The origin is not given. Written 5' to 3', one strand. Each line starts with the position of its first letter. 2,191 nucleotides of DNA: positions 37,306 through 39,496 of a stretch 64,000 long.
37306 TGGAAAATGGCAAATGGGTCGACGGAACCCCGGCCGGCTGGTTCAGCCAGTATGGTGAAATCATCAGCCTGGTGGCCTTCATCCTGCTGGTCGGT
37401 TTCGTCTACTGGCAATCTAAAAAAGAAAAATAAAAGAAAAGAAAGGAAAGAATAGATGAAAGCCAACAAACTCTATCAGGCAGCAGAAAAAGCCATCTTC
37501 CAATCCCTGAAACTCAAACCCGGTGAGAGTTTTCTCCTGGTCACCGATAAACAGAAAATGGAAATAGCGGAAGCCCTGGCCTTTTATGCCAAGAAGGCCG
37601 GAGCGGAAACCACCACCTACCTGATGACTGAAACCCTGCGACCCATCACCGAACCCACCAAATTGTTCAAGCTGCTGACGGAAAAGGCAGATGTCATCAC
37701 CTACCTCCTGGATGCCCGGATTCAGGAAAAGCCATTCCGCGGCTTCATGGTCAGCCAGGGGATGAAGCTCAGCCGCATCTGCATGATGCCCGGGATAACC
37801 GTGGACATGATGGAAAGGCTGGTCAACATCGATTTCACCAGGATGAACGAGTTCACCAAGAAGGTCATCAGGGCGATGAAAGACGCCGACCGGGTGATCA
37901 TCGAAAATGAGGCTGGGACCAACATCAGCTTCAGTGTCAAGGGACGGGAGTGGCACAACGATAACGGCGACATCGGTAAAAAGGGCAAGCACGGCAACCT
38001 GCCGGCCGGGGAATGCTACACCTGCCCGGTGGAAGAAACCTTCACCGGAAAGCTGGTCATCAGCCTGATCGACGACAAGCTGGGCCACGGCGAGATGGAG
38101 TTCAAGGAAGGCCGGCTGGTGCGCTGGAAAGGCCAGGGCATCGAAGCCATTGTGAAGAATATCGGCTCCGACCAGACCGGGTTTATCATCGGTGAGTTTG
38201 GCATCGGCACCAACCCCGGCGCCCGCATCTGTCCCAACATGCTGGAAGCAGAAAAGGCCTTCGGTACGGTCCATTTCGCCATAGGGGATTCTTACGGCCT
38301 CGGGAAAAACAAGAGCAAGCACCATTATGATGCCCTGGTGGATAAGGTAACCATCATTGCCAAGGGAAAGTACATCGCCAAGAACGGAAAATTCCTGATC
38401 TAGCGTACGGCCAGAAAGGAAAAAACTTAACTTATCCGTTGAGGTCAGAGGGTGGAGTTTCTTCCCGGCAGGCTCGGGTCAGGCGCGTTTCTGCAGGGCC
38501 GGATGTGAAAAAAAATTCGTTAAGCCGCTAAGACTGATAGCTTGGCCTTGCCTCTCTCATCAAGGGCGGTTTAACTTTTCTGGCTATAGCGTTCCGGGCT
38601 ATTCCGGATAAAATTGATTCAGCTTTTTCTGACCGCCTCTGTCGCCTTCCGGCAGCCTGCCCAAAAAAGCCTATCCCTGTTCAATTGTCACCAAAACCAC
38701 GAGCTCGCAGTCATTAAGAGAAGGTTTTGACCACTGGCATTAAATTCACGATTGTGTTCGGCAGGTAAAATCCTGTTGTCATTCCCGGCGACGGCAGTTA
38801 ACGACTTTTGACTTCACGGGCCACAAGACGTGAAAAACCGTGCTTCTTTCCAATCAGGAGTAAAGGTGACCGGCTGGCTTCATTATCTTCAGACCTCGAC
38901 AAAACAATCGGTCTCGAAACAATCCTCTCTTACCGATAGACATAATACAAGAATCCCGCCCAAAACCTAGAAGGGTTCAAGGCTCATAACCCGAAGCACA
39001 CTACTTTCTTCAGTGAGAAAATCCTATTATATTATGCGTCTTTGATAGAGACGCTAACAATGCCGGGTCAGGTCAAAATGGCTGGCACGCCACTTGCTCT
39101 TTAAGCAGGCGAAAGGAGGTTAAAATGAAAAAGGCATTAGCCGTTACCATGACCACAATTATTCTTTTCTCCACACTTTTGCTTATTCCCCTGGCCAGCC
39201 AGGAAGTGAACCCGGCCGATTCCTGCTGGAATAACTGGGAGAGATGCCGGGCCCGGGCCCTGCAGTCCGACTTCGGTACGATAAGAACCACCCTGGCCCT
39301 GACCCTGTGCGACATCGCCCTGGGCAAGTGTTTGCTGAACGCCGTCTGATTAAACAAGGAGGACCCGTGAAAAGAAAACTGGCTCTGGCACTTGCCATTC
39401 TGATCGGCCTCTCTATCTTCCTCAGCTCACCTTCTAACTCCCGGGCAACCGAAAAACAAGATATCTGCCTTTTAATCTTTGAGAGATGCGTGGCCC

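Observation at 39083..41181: Sigma54-driven operon: two twin-CX6C secreted mini-proteins + NHL beta-propeller + TlpA-like thioredoxin (candidate undescribed extracytoplasmic peptide system)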

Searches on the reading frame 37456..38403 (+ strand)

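Call 6: search_protein_families(library=pfam, proteins=[window:37456-38403:+], max_evalue=1)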
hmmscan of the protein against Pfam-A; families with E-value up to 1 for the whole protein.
window:37456-38403:+ (315 aa): 2 families
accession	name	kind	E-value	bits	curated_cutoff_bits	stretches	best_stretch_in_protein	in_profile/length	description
PF02073.20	Peptidase_M29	-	3e-14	53.1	27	1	133-282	191-352/406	Thermophilic metalloprotease (M29)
PF10918.13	DUF2718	-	0.16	13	25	1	118-176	25-81/129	Protein of unknown function (DUF2718)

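Call 7: search_protein_families(library=ncbifam, proteins=[window:37456-38403:+], max_evalue=1)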
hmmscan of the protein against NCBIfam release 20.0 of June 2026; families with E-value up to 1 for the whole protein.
window:37456-38403:+ (315 aa): 0 families

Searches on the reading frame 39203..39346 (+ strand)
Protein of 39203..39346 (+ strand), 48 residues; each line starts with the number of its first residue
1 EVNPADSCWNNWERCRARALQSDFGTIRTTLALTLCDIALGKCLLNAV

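Call 38: search_protein_representatives(alignment_id=A4)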
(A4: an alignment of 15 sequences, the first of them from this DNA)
Query: 15 sequences, 48 profile positions. Proteins with E-value up to 0.001 (for the whole library): 37; up to 1e-10: 9; up to 1e-30: 0. The best 37 are listed.
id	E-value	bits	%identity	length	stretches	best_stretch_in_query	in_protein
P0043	1.8e-16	75.9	-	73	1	2-47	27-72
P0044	2.5e-14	69.0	-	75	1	4-46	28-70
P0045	2.2e-13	66.0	-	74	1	6-46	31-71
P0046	2.8e-13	65.6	-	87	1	5-46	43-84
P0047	1.3e-12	63.5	-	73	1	2-45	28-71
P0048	8.3e-12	60.9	-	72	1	6-45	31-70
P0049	3.7e-11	58.9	-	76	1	5-46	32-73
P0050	5.8e-11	58.2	-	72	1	4-44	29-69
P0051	9.8e-11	57.5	-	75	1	5-46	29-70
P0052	1.9e-10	56.6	-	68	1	5-46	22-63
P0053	3.5e-10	55.7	-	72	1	7-47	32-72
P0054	7.7e-10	54.6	-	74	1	3-44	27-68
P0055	8.4e-10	54.5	-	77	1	1-47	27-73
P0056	1.0e-09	54.2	-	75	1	5-47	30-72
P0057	1.1e-09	54.2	-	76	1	5-45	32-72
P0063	8.5e-09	51.3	-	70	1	5-45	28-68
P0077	1.2e-04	38.0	-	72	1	5-46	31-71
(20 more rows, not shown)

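Call 40: find_encoding_contigs(protein=P0044, flank=6000, max_places=2)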
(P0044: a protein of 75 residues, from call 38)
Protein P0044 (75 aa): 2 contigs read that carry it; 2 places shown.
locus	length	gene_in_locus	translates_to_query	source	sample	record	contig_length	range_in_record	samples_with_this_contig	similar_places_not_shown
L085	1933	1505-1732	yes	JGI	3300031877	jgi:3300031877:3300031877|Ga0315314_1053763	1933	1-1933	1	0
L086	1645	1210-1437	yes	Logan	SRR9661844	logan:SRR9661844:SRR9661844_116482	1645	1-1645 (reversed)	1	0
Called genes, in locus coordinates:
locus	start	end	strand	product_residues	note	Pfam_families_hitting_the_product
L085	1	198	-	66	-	?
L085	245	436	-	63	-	-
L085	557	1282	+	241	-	-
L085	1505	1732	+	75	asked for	-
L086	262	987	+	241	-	-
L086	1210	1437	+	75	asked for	-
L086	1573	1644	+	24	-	?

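Call 41: find_encoding_contigs(protein=P0043, flank=6000, max_places=2)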
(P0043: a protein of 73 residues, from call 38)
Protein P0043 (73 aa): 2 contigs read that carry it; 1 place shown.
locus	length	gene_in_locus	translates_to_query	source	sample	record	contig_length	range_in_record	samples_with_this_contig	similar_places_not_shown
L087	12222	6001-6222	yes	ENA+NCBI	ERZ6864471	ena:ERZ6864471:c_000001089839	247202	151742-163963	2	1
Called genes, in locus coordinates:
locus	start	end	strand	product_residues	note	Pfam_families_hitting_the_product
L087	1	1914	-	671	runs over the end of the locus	PF13185:GAF_2 (weak), PF01590:GAF, PF00990:GGDEF, PF07238:PilZ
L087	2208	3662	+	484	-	PF00749:tRNA-synt_1c, PF19269:Anticodon_2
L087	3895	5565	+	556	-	PF17391:Urocanase_N, PF01175:Urocanase, PF17392:Urocanase_C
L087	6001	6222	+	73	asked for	-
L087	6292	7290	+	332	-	PF17170:DUF5128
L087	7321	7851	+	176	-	PF00578:AhpC-TSA, PF08534:Redoxin (weak)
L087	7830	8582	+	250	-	-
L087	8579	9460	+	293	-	PF13476:AAA_23 (weak), PF00005:ABC_tran, PF13304:AAA_21 (faint)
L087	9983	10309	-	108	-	-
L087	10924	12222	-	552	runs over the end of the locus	PF00474:SSF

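Call 52: list_cluster_members(proteins=[P0043, P0044, P0045, P0047, P0049, P0051, P0054, P0057, P0063, P0077])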
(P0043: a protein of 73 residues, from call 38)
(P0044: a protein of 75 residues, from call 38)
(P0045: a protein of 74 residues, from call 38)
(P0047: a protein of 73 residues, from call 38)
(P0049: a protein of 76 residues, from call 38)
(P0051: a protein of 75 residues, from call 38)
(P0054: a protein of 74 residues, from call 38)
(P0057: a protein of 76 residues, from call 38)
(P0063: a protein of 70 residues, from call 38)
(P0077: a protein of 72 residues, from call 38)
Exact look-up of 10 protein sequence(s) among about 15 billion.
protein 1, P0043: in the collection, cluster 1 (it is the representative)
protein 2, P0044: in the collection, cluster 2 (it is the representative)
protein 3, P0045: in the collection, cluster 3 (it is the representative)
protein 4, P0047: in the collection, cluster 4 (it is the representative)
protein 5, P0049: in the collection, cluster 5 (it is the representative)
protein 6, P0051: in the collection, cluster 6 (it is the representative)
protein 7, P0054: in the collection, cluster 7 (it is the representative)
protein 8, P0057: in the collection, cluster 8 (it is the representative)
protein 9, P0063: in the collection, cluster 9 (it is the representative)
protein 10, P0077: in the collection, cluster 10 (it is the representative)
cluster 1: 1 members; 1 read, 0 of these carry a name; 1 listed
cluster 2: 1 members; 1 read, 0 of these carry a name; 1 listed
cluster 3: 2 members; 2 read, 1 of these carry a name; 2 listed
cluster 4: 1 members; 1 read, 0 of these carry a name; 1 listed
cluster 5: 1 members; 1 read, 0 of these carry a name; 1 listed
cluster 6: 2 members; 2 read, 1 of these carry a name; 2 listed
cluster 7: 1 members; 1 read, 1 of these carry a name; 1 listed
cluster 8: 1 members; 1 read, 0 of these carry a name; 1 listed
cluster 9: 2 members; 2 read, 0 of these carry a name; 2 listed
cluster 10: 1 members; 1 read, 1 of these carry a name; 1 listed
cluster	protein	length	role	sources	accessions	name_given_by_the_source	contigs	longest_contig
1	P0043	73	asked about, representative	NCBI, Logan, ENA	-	-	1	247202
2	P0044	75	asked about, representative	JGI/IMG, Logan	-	-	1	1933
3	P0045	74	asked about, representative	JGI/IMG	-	hypothetical protein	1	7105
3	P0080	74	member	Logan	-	-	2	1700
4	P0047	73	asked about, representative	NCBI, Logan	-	-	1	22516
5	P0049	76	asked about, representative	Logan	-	-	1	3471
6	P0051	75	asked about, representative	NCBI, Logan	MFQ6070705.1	MAG: hypothetical protein ACE5LC_09315 [Candidatus Aminicenantales bacterium]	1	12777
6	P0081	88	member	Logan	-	-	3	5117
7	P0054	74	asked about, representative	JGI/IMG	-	hypothetical protein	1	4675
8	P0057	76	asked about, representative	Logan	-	-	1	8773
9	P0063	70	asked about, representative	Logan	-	-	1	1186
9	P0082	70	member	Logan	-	-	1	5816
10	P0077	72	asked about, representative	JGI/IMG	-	hypothetical protein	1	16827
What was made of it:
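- Tried and rejected: Cluster-member look-up for taxonomy gave only one organism label, Aminicenantales (call 52).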

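Call 54: predict_structure(alignment_id=A4)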
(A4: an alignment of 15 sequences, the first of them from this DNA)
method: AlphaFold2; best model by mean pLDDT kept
length: 48 residues; sequences in the alignment: 15
mean_pLDDT: 93.8   pTM: 0.71
mean pLDDT of the five models: 93.8, 93.8, 93.7, 91.9, 91.6
residues with pLDDT >= 90: 41; 70-90: 6; 50-70: 1; < 50: 0
segments of 3 or more residues with pLDDT < 50: none
pLDDT, mean of each block of 10 residues (from residue 1): 86 98 95 98 92
secondary structure, 60 per line:
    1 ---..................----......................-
elements in order: H4-21 H26-47
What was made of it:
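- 39125..39349 (+): Peptide 1 precursor, 74 aa: Sec signal peptide plus a mature domain of about 48 aa with twin CX6C. AlphaFold predicts a helical hairpin with pLDDT 93.8 (call 54).
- Predicted fold: AlphaFold gives helices 4-21 and 26-47 at pLDDT 93.8 (call 54). A small helical-hairpin product with a large hydrophobic face (call 54 and the sequence itself).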

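Call 68: fold_search(model_id=the predicted structure, library=pdb)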
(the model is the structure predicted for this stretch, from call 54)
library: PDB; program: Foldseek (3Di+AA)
matches with E <= 10: 59; with E <= 0.001: 0
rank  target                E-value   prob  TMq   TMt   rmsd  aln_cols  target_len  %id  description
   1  3g6i                  2.1e+00  0.92  0.86  0.22   0.8        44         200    9  Crystal structure of an outer membrane protein, part of a putative carbohydrate binding complex (bt_1022) from bacteroid (released 2009-02-17)
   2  6o3s_MODEL_1_A        2.8e+00  0.54  0.59  0.60   1.6        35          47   23  NMR solution structure of Luffin P1 (released 2019-04-24)
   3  6wql_MODEL_1_A        3.8e+00  0.41  0.59  0.58   1.6        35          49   20  Solution structure of the seed peptide C2 (VBP-1) from pumpkin (released 2020-10-21)
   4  6yxu_H                4.6e+00  0.35  0.58  0.06   2.7        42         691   17  Structure of Mycobacterium smegmatis HelD protein in complex with RNA polymerase core - State I, primary channel engag (released 2020-11-04)
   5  5ik2_P                5.0e+00  0.13  0.44  0.20   4.9        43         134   14  Caldalaklibacillus thermarum F1-ATPase (epsilon mutant) (released 2016-09-21)
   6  8r6p_H                5.3e+00  0.30  0.58  0.24   2.7        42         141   17  Mycobacterium smegnatis RNA polymerase RP2-like transcription initiation complex with SigmaA, RbpA, HelD N-terminal do (released 2024-10-02)
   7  6iok_J                5.3e+00  0.16  0.53  0.10   4.6        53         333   15  Cryo-EM structure of multidrug efflux pump MexAB-OprM (0 degree state) (released 2019-04-03)
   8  4okv_F                5.3e+00  0.11  0.48  0.35   8.0        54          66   13  Crystal structure of anopheline anti-platelet protein with Fab antibody (released 2014-04-30)
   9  8q3i_H                5.6e+00  0.30  0.59  0.06   2.7        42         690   17  Mycobacterium smegmatis RNA polymerase in complex with HelD, SigA and RbpA in State I (released 2024-08-14)
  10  2v4d_D                5.6e+00  0.23  0.58  0.16   3.3        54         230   13  Re-refinement of MexA adaptor protein (released 2009-04-14)
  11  6iok_K                5.6e+00  0.23  0.59  0.11   3.2        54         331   13  Cryo-EM structure of multidrug efflux pump MexAB-OprM (0 degree state) (released 2019-04-03)
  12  6yys_H                6.0e+00  0.25  0.57  0.06   2.8        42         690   17  Structure of Mycobacterium smegmatis HelD protein in complex with RNA polymerase core - State II, primary channel enga (released 2020-11-04)
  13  4okv_E                6.0e+00  0.10  0.49  0.36   8.0        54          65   13  Crystal structure of anopheline anti-platelet protein with Fab antibody (released 2014-04-30)
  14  1vib_MODEL_1_A        6.4e+00  0.20  0.57  0.51   2.1        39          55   15  NMR SOLUTION STRUCTURE OF THE NEUROTOXIN B-IV, 20 STRUCTURES (released 1997-05-15)
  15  8vc9_E                6.4e+00  0.10  0.47  0.08   6.0        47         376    8  Hybrid response regulator LvrB from Leptospira / phosphorylated REC form (released 2024-12-18)
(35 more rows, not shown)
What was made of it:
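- Closest known: Plant alpha-hairpinins and CHCH. Same: Luffin P1 and VBP-1 are among the top structural neighbours (call 68).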
